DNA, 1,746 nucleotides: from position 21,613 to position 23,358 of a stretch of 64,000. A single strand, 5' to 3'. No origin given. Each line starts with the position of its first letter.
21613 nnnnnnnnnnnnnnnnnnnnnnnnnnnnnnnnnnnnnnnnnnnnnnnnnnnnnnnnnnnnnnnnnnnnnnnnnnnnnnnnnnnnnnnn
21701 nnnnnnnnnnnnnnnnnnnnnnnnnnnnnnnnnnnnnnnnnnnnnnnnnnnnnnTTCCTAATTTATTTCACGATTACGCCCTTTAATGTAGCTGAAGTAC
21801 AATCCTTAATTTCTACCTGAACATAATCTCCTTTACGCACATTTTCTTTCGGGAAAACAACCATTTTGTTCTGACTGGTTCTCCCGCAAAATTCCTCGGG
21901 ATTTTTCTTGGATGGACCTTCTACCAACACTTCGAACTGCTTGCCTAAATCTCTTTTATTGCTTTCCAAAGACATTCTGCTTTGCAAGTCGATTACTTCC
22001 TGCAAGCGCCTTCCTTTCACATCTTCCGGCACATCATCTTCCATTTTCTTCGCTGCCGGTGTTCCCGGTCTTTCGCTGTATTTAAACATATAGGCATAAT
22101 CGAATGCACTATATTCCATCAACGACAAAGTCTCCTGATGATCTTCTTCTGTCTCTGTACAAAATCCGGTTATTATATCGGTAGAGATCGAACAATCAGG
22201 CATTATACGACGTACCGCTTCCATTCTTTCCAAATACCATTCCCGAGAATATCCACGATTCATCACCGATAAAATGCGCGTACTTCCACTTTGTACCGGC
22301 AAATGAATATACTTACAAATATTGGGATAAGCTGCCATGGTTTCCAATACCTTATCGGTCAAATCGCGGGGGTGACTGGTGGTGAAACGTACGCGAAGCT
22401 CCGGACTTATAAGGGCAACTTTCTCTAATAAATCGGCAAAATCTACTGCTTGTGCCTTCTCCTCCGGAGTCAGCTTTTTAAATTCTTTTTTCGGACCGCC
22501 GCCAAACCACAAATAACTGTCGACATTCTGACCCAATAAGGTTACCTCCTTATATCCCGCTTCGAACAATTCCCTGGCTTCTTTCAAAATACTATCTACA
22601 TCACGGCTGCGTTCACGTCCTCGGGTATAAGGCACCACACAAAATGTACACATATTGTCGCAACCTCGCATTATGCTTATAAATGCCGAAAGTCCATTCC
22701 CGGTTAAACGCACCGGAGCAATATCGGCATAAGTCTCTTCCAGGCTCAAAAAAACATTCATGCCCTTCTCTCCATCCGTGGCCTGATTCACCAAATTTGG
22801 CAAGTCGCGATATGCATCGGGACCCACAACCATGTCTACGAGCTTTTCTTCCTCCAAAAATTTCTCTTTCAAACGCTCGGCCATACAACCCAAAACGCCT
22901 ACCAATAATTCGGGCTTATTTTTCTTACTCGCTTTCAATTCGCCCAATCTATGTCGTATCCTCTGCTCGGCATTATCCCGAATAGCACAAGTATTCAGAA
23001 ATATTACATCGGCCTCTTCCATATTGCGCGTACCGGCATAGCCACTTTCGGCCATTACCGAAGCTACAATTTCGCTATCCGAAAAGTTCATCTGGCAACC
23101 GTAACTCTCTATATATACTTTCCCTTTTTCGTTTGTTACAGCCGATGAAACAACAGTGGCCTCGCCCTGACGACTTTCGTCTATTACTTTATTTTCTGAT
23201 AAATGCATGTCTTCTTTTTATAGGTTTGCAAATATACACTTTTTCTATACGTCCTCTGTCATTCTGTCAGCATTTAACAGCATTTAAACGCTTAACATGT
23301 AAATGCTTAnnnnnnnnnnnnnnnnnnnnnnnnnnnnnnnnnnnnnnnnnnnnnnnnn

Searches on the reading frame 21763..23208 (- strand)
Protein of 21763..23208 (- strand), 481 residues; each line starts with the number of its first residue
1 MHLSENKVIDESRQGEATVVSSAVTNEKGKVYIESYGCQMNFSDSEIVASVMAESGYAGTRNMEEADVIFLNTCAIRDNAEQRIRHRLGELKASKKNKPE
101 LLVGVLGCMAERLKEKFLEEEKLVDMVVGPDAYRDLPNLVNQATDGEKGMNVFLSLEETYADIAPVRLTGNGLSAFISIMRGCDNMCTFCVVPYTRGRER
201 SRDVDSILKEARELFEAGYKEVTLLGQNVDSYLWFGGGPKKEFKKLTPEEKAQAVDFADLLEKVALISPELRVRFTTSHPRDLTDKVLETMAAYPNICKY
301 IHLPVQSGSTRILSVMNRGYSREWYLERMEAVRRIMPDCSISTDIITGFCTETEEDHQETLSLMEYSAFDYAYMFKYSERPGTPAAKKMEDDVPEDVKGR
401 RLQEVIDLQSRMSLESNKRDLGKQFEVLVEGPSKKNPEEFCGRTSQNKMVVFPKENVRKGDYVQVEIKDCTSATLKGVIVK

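Call 50: search_protein_families(library=pfam, max_evalue=0.00001, proteins=[window:21763-23208:-])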
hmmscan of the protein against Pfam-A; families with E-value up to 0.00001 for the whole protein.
window:21763-23208:- (481 aa): 3 families
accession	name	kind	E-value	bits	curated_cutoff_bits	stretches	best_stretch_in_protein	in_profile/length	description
PF00919.26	UPF0004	-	1.5e-31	108.7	27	1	30-129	1-98/98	Uncharacterized protein family UPF0004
PF04055.27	Radical_SAM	-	7.6e-30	104.7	29.5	1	177-363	1-165/166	Radical SAM superfamily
PF01938.26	TRAM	-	5e-12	45.9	21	1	419-480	2-61/61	TRAM domain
